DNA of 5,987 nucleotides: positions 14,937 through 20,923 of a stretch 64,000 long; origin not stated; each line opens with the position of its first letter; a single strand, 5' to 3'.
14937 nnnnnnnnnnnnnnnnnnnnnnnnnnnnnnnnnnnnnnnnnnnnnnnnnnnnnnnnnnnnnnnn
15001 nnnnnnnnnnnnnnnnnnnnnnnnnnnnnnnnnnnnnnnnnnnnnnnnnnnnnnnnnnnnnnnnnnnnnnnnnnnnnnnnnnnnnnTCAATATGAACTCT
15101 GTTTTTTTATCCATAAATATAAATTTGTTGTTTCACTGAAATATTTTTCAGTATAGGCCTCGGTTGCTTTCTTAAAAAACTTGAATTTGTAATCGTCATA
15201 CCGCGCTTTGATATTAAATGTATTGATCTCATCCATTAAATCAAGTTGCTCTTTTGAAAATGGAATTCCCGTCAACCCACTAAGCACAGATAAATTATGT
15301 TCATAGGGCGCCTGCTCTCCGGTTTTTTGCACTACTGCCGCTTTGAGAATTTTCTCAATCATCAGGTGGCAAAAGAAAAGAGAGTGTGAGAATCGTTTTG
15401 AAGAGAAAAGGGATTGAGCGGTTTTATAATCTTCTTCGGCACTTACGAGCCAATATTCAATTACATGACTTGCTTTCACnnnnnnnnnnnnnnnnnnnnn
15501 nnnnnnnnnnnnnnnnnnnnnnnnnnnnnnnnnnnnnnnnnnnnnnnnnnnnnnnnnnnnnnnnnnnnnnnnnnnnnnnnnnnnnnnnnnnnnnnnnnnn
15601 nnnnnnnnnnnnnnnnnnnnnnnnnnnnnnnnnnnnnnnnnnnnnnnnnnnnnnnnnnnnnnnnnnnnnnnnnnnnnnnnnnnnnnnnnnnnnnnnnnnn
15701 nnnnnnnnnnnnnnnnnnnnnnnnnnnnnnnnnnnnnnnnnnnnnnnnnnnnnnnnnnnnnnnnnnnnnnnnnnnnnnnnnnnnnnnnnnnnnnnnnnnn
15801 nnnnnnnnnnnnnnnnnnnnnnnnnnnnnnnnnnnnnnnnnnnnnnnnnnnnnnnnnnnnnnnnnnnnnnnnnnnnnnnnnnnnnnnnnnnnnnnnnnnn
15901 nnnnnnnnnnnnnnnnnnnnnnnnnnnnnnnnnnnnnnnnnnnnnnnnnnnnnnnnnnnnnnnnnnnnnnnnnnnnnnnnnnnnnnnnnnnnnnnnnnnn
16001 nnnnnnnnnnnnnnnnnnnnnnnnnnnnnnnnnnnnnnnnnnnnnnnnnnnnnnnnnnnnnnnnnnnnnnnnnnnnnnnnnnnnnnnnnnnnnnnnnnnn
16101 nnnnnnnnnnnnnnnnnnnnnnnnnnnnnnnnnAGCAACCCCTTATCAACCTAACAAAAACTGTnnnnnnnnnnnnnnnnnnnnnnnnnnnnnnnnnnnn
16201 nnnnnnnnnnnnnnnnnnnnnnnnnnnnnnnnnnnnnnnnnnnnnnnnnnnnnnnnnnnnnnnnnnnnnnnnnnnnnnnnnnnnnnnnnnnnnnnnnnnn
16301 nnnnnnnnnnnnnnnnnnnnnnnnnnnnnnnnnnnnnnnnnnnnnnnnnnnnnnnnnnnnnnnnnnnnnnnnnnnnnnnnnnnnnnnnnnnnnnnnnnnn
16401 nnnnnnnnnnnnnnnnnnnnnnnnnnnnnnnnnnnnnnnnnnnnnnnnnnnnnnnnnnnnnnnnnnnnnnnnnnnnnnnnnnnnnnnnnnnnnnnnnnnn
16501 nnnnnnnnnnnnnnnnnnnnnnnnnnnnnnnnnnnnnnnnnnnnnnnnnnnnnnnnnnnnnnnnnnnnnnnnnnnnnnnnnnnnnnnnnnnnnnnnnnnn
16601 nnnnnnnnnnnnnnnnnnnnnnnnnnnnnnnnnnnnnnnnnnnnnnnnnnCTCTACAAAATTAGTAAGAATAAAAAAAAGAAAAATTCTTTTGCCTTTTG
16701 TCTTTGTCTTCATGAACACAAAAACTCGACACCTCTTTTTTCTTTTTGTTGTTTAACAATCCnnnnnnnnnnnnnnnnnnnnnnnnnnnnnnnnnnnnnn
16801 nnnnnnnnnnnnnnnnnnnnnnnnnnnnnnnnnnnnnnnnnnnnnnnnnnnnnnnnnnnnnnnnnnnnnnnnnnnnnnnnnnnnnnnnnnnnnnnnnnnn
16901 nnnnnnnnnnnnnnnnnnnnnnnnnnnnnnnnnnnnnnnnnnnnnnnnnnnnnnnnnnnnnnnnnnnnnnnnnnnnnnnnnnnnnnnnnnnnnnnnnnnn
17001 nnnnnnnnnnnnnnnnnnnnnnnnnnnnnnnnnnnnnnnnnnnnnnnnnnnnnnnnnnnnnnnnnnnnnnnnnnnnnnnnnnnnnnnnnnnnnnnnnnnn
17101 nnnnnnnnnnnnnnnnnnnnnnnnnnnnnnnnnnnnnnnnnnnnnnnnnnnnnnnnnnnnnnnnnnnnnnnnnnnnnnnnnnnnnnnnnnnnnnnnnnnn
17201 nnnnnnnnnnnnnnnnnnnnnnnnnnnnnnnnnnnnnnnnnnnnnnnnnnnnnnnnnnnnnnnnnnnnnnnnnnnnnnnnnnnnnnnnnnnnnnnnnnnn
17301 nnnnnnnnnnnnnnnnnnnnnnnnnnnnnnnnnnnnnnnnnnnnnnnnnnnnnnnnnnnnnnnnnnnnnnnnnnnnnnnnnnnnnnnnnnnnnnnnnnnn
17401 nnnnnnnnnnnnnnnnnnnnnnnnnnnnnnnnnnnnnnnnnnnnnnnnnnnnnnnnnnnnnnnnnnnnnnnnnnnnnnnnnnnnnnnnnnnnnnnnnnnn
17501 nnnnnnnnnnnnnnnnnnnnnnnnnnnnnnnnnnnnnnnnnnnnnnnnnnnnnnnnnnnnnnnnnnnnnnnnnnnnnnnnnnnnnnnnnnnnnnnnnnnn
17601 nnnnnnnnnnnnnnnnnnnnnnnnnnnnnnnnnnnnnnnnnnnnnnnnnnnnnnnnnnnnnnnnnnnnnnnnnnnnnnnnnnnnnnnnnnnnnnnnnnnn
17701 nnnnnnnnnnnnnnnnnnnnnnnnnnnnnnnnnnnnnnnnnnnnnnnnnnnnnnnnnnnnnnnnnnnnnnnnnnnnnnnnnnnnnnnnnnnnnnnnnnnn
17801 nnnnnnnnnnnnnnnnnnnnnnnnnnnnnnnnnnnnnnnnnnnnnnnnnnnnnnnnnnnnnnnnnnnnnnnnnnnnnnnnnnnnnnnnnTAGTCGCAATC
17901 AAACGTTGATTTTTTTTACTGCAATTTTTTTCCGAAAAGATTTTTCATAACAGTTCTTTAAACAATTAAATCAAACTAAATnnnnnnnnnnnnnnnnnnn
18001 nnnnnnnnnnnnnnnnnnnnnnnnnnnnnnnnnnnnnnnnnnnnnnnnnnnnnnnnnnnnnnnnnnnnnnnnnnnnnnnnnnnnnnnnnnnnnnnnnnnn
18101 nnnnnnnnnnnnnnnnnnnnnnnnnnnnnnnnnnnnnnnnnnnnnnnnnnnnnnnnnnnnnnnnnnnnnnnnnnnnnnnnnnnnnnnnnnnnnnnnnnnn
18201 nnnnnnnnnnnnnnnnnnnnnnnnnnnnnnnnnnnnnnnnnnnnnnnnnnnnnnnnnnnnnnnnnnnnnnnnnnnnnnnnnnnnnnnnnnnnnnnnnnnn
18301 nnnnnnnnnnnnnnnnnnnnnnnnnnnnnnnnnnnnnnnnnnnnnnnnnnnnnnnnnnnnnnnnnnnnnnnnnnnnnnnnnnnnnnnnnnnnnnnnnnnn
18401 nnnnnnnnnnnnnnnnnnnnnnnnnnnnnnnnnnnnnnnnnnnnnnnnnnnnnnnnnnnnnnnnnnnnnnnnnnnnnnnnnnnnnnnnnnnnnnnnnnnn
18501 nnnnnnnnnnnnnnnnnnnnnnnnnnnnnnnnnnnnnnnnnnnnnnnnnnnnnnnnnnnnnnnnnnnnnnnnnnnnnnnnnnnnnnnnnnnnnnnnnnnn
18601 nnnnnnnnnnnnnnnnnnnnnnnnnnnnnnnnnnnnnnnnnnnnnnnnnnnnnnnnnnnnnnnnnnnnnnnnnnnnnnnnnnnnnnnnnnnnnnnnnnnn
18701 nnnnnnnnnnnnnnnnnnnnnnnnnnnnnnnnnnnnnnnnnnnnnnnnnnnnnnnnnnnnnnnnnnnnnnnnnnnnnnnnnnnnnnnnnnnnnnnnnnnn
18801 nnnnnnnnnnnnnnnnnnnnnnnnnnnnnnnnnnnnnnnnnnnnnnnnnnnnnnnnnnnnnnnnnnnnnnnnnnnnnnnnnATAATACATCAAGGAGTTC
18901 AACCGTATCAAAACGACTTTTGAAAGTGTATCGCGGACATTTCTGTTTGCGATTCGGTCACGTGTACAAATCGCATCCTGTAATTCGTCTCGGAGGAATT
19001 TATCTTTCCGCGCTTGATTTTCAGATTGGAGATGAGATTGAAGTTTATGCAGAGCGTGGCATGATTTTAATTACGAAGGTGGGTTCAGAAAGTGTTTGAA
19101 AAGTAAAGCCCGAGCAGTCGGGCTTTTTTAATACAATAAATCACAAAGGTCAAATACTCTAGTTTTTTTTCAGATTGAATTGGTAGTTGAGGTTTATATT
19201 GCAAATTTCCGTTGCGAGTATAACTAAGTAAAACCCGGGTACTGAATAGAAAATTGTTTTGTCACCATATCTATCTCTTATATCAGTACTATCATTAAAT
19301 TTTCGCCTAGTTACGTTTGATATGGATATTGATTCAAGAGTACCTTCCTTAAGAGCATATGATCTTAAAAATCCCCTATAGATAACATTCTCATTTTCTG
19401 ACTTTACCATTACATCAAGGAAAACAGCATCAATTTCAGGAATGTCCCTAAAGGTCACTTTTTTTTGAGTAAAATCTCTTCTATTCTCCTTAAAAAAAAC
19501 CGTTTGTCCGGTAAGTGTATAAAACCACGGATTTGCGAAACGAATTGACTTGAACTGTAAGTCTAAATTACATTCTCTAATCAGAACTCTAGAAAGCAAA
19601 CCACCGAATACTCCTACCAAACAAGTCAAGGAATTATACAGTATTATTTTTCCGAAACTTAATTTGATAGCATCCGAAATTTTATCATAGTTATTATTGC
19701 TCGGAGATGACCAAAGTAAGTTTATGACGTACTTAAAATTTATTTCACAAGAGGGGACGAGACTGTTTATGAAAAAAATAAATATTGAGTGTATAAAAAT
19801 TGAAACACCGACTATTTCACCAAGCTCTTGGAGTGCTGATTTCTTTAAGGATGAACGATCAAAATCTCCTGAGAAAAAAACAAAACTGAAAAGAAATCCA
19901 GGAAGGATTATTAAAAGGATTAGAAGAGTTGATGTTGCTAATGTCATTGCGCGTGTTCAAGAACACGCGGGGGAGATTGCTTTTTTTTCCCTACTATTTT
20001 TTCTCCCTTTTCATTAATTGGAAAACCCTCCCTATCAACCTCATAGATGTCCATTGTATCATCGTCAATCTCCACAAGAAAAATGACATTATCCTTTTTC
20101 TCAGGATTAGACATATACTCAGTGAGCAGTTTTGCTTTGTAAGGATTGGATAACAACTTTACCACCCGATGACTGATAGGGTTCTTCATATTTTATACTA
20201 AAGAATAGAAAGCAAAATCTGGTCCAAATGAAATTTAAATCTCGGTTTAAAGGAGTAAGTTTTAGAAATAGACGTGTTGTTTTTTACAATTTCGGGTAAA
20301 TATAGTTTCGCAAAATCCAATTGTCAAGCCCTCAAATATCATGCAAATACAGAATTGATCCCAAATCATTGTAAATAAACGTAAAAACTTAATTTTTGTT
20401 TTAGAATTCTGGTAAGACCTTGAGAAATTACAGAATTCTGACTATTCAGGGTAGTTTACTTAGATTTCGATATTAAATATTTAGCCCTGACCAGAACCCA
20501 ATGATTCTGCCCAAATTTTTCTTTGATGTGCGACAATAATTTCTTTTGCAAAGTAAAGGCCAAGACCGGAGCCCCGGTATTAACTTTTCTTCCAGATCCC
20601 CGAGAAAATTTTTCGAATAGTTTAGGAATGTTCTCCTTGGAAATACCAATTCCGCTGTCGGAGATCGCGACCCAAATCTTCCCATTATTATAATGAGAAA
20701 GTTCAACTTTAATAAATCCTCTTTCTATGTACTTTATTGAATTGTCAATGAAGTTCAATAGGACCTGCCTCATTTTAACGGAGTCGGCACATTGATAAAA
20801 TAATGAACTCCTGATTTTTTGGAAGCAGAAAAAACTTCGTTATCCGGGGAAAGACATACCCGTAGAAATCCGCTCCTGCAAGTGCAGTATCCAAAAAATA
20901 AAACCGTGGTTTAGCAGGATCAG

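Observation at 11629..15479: PHP-phosphoesterase + SMC/ABC-like ATPase giant protein (Ppl-like) adjacent to a HEPN/MNT pair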

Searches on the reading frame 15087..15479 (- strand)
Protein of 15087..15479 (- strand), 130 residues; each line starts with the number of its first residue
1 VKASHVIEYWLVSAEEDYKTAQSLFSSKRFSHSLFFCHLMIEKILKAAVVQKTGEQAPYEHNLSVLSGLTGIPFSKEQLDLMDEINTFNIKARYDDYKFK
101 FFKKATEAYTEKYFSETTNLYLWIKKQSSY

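Call 3: search_protein_families(library=pfam, proteins=[window:15087-15479:-], max_evalue=0.01)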
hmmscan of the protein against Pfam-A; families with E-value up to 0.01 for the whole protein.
window:15087-15479:- (130 aa): 1 family
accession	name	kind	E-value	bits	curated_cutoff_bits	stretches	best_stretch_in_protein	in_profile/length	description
PF05168.19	HEPN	-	8.1e-18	65.1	22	1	8-126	2-116/117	HEPN domain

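Call 4: search_protein_families(library=padloc, proteins=[window:15087-15479:-], max_evalue=0.01)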
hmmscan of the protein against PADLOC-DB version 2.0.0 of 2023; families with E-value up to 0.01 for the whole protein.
window:15087-15479:- (130 aa): 0 families

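Call 5: search_protein_families(library=ncbifam, proteins=[window:15087-15479:-], max_evalue=0.01)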
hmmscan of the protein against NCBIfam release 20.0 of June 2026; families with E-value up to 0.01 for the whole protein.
window:15087-15479:- (130 aa): 1 family
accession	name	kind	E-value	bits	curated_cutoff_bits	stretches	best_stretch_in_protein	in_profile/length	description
TIGR04498.1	AbiV_defense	subfamily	0.0059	16.9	27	1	18-53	14-49/143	AbiV family abortive infection protein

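Call 37: search_solved_structures(query=window:15087-15479:-, max_evalue=1, show_alignments=4)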
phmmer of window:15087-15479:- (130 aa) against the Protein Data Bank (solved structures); distinct sequences matched with E-value up to 1: 0.

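Call 62: search_protein_representatives(protein=window:15087-15479:-)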
Query: 130 residues. Proteins with E-value up to 0.001 (for the whole library): 1903; up to 1e-10: 541; up to 1e-30: 8. The best 150 are listed.
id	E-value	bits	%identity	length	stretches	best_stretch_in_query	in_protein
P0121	1.3e-42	161.3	57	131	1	4-126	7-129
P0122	3.4e-42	160.0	59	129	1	4-126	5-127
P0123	9.8e-41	155.3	54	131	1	3-125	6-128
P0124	8.3e-32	126.5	46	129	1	5-127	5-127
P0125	1.3e-31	125.9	45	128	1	1-127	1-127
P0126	4.5e-31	124.1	51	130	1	4-127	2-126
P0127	8.8e-31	123.2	46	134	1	5-129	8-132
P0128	9.8e-31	123.0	47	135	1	5-122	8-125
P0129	1.1e-30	122.9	47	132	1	2-128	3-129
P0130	2.2e-30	121.9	47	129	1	1-126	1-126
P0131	5.8e-30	120.5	46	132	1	3-127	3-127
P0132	3.3e-29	118.1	44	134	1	4-127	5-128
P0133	1.3e-28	116.1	48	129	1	6-127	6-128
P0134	3.9e-28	114.6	49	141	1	4-126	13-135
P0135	1.5e-27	112.7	43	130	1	5-127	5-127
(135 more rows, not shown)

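Call 65: search_solved_structures(query=A5, max_evalue=1, show_alignments=3)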
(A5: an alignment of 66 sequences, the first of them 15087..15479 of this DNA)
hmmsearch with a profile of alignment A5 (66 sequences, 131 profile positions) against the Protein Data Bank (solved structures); distinct sequences matched with E-value up to 1: 3.
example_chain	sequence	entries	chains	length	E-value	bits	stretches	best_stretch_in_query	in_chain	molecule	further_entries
1ufb_A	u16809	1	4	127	1.2e-06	31.8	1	9-101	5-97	TT1696 protein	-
1wol_A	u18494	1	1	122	0.00089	22.5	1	7-129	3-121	122aa long conserved hypothetical protein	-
1o3u_A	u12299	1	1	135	0.014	18.7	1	7-97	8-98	conserved hypothetical protein TM0613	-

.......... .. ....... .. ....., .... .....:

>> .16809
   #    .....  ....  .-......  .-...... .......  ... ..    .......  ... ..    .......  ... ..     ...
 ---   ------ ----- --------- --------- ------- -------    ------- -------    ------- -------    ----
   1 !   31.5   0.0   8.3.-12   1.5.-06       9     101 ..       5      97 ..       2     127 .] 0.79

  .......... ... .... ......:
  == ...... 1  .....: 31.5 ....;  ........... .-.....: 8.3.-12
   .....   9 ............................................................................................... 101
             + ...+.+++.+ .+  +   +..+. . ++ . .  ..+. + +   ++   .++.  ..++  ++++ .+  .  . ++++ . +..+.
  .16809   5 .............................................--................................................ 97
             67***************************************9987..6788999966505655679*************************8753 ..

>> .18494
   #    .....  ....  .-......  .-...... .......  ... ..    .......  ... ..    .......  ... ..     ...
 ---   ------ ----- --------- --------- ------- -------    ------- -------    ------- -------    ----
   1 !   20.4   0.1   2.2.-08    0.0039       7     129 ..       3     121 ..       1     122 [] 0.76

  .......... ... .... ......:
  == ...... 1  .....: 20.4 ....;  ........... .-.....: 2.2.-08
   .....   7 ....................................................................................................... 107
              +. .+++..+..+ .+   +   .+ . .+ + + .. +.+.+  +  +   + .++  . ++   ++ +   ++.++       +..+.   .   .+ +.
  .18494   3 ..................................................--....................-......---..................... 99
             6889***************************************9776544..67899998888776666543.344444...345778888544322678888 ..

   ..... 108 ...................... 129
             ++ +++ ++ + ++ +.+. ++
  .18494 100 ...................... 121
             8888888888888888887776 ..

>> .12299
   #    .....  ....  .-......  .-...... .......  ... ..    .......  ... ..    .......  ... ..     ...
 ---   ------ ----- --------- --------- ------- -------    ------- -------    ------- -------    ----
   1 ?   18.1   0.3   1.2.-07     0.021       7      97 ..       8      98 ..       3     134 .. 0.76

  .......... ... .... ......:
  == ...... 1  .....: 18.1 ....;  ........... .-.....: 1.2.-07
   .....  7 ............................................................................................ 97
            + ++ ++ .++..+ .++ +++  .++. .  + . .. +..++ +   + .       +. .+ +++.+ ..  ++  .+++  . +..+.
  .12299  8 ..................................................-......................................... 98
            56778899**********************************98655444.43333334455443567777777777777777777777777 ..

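Call 67: find_encoding_contigs(protein=P0122, flank=4000, max_places=4)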
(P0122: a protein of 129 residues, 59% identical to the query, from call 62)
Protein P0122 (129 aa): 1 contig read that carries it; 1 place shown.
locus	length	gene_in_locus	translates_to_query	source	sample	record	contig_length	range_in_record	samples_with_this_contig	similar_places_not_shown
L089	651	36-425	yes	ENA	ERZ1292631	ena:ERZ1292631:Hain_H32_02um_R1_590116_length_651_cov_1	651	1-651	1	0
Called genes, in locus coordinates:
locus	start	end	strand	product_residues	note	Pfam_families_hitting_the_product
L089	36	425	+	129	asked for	PF05168:HEPN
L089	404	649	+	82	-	?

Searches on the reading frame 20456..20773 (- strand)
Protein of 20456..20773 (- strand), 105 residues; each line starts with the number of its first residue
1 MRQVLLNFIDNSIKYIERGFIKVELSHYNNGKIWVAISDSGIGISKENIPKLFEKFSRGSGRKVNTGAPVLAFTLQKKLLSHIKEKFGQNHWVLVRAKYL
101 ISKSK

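Call 98: search_protein_families(library=pfam, proteins=[window:20456-20773:-], max_evalue=0.01)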
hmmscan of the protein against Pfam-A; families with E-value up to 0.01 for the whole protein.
window:20456-20773:- (105 aa): 2 families
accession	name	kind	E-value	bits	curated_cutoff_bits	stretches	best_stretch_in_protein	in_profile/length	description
PF02518.31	HATPase_c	-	1.1e-14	55.2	26.4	1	2-80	7-84/111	Histidine kinase-, DNA gyrase B-, and HSP90-like ATPase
PF13589.12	HATPase_c_3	-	0.0019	18.7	25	1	2-56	4-56/137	Histidine kinase-, DNA gyrase B-, and HSP90-like ATPase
